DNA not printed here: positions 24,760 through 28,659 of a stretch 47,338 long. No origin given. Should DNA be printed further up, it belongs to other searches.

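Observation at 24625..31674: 2,349-codon cysteine-rich, signal-peptide-bearing, C-terminally anchored giant surface protein of unknown family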

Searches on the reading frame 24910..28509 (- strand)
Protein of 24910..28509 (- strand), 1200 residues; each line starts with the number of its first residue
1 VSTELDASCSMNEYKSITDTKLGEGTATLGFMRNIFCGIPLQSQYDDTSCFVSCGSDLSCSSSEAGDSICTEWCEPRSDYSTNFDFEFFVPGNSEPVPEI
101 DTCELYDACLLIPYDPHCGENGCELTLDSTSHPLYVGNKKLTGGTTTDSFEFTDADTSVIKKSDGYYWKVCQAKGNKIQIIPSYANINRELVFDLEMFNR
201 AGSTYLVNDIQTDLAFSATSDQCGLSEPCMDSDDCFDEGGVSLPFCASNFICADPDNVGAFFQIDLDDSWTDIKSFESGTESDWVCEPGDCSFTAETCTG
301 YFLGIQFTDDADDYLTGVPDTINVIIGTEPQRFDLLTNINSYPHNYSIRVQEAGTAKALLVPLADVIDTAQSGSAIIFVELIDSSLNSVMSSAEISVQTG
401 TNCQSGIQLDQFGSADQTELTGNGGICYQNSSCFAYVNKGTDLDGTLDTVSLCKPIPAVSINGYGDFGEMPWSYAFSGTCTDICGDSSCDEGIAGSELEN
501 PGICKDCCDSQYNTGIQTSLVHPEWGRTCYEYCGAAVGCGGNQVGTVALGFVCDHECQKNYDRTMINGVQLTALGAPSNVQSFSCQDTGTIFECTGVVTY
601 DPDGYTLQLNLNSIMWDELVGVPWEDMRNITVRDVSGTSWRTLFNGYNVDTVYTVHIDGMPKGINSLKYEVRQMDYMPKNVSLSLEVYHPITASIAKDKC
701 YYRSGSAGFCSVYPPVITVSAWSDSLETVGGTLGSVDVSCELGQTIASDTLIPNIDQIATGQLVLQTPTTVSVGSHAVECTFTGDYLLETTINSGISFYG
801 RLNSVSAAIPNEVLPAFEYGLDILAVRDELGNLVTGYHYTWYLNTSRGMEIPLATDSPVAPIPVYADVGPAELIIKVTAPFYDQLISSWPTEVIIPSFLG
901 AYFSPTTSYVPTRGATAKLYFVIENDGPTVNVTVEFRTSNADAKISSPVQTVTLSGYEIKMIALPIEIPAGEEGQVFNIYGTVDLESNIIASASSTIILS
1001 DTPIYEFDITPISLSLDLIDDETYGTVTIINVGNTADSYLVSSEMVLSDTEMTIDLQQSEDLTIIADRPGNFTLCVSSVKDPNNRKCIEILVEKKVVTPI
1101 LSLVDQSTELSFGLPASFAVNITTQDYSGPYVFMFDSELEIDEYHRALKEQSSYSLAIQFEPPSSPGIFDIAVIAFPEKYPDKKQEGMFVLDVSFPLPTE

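Call 36: search_protein_representatives(protein=window:24910-28509:-)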
Query: 1200 residues. Proteins with E-value up to 0.001 (for the whole library): 12; up to 1e-10: 12; up to 1e-30: 12. The best 12 are listed.
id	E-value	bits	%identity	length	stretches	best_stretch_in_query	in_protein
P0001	0.0e+00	2765.4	100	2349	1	1-1200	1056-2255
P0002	5.6e-137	474.9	32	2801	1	36-1199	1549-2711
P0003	1.5e-134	466.8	31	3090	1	35-1200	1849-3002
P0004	8.2e-127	441.3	31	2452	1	37-1200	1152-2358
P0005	2.4e-121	423.2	33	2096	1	47-1200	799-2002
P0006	5.2e-109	382.3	30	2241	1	47-1194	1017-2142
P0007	5.8e-103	362.3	30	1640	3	242-1200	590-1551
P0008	3.1e-96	340.0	32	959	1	106-1072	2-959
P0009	8.5e-96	338.5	31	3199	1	36-1186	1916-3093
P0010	2.2e-72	261.0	26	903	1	393-1200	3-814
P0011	1.2e-52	195.6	25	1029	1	266-1199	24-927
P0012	2.5e-37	144.9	27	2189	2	468-1198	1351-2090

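Call 45: list_cluster_members(proteins=[P0002, P0003, P0004, P0005, P0006, P0007, P0009, P0010, P0011, P0012])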
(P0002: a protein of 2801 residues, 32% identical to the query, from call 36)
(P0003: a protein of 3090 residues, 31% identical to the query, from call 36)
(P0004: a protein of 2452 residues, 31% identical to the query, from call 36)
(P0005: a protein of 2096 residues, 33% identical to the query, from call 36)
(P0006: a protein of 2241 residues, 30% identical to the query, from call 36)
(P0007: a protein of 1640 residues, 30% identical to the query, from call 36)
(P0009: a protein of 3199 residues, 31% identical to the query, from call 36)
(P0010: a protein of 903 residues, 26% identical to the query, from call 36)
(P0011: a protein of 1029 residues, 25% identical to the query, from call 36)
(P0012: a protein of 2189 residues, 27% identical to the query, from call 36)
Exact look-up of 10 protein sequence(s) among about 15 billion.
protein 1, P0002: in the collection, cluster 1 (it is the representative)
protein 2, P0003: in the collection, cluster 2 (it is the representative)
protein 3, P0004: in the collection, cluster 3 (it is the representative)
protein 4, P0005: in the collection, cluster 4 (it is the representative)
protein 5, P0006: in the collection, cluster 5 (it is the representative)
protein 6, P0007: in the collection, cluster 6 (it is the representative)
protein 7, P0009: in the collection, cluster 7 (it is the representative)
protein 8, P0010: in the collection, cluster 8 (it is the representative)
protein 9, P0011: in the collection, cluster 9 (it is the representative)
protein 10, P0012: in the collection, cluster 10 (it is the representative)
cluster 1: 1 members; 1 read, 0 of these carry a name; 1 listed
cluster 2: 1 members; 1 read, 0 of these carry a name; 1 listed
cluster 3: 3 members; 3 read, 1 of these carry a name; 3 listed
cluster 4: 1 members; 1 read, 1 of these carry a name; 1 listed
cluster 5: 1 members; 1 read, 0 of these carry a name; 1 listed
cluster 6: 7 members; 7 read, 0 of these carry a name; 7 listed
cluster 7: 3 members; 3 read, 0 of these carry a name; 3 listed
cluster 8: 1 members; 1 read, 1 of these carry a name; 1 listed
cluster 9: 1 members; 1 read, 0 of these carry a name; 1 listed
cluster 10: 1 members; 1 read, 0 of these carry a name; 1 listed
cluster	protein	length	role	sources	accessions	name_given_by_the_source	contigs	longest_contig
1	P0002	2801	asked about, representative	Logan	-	-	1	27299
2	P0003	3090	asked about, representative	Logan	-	-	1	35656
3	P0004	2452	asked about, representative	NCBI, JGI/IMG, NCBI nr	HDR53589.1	MAG TPA: hypothetical protein ENN60_02890 [archaeon] | hypothetical protein [archaeon]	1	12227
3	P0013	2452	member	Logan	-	-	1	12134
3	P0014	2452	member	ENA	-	-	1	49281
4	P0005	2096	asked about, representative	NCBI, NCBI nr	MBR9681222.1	MAG: hypothetical protein GOV00_00270, partial [Candidatus Altiarchaeota archaeon] | hypothetical protein [Candidatus Altiarchaeota archaeon]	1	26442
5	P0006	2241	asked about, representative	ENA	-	-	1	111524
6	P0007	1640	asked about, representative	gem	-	-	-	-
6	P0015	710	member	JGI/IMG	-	-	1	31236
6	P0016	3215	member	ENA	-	-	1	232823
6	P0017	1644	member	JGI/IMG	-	-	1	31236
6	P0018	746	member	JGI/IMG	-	-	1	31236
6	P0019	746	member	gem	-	-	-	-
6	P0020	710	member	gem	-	-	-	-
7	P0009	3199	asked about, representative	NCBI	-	-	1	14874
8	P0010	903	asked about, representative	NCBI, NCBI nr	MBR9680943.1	MAG: hypothetical protein GOU98_03915, partial [Candidatus Altiarchaeota archaeon] | hypothetical protein [Candidatus Altiarchaeota archaeon]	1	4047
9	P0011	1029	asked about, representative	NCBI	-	-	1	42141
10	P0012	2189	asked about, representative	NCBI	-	-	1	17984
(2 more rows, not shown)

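Call 46: find_encoding_contigs(protein=P0006, flank=8000, max_places=2)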
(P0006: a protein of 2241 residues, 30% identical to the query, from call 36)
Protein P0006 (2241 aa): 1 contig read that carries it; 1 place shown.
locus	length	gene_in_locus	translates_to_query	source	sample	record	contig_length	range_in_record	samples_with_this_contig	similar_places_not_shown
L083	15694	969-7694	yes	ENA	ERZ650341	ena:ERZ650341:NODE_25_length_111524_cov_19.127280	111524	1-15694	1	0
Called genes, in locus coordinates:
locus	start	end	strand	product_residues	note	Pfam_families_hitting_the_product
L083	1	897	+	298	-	?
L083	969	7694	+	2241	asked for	-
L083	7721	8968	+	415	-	PF02881:SRP54_N, PF00448:SRP54, PF01656:CbiA (faint), PF02978:SRP_SPB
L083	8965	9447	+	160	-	-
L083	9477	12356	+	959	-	PF00133:tRNA-synt_1, PF01406:tRNA-synt_1e (faint), PF09334:tRNA-synt_1g, PF01921:tRNA-synt_1f (weak), PF08264:Anticodon_1, PF19302:DUF5915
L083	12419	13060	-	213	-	-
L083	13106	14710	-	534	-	PF03485:Arg_tRNA_synt_N, PF00750:tRNA-synt_1d, PF05746:DALR_1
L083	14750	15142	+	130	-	PF00293:NUDIX, PF14815:NUDIX_4 (weak)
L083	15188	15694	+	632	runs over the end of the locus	PF01935:DUF87, PF05872:HerA_C (faint)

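Call 47: find_encoding_contigs(protein=P0011, flank=8000, max_places=2)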
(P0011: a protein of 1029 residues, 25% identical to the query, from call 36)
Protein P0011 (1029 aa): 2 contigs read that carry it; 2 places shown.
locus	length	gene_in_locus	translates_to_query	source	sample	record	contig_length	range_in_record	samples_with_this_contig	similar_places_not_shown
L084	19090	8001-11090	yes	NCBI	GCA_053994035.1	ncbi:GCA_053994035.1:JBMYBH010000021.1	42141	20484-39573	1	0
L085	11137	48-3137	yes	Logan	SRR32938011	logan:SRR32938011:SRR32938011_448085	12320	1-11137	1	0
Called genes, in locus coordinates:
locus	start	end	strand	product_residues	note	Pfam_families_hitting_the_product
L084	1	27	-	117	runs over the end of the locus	PF03091:CutA1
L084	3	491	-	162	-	PF09335:VTT_dom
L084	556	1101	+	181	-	-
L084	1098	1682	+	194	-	PF00657:Lipase_GDSL, PF13472:Lipase_GDSL_2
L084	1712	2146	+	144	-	-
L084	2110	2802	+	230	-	PF00291:PALP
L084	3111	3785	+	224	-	PF23023:Anti-Pycsar_Apyc1, PF00753:Lactamase_B (faint), PF13483:Lactamase_B_3 (weak), PF12706:Lactamase_B_2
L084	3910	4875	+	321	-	PF00149:Metallophos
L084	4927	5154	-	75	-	PF01192:RNA_pol_Rpb6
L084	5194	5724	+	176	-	PF01694:Rhomboid (weak)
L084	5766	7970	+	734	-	PF00009:GTP_EFTU, PF22042:EF-G_D2, PF03144:GTP_EFTU_D2, PF14492:EFG_III, PF03764:EFG_IV, PF00679:EFG_C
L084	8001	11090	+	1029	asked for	-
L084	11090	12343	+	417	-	PF00448:SRP54, PF02978:SRP_SPB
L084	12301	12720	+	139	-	-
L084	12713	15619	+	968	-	PF00133:tRNA-synt_1, PF09334:tRNA-synt_1g, PF01921:tRNA-synt_1f (weak), PF08264:Anticodon_1, PF19302:DUF5915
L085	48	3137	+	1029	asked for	-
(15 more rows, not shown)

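Call 48: find_encoding_contigs(protein=P0012, flank=8000, max_places=2)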
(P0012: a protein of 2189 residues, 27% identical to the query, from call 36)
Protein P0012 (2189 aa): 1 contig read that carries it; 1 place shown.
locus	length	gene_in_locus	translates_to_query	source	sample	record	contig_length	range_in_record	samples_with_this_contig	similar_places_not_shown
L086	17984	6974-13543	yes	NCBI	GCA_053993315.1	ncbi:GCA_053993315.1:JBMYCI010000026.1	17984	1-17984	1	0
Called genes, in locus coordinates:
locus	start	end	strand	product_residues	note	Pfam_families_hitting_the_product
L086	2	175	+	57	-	?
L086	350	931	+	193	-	PF13173:AAA_14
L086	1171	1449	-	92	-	-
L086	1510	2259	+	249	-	PF10584:Proteasome_A_N, PF00227:Proteasome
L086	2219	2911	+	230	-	PF01172:SBDS_N, PF09377:SBDS_domain_II, PF20268:SBDS_C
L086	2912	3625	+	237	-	PF22625:ECR1_N_2, PF14382:ECR1_N (weak), PF21266:S1_RRP4, PF15985:KH_6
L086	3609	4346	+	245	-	PF01138:RNase_PH, PF03725:RNase_PH_C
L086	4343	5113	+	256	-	PF01138:RNase_PH, PF03725:RNase_PH_C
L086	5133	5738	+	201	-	PF00318:Ribosomal_S2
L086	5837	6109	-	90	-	PF05168:HEPN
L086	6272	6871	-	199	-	PF01909:NTP_transf_2, PF18765:Polbeta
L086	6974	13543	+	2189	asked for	-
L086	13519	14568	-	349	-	PF05559:DUF763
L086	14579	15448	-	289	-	PF00557:Peptidase_M24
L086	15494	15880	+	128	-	PF00571:CBS (faint)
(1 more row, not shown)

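Call 71: find_encoding_contigs(protein=P0014, flank=10000, max_places=2)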
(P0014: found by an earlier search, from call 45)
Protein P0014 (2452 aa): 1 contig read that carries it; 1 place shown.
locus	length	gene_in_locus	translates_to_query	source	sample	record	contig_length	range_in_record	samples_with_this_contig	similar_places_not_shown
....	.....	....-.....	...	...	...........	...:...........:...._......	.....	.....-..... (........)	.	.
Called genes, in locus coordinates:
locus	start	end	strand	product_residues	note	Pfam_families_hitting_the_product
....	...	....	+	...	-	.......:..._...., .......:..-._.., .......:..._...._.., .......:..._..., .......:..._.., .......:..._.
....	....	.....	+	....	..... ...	-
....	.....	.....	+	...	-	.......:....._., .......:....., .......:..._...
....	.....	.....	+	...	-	-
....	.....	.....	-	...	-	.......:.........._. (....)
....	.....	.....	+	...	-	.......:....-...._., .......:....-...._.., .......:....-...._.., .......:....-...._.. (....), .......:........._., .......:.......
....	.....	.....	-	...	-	-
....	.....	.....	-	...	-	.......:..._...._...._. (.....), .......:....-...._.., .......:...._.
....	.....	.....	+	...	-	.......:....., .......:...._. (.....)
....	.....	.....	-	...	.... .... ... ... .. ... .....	-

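Call 76: search_protein_families(library=ncbifam, proteins=[P0003, P0016], max_evalue=0.1)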
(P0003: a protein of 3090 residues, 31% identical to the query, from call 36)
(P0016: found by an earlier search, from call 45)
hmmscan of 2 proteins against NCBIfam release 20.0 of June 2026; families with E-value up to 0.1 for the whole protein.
P0003 (3090 aa): 1 family
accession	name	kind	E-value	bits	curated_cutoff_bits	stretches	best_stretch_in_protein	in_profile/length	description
TIGR03504.1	FimV_Cterm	subfamily_domain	0.0016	18.4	30.65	1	3023-3054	3-34/44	FimV/HubP family polar landmark protein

P0016 (3215 aa): 0 families
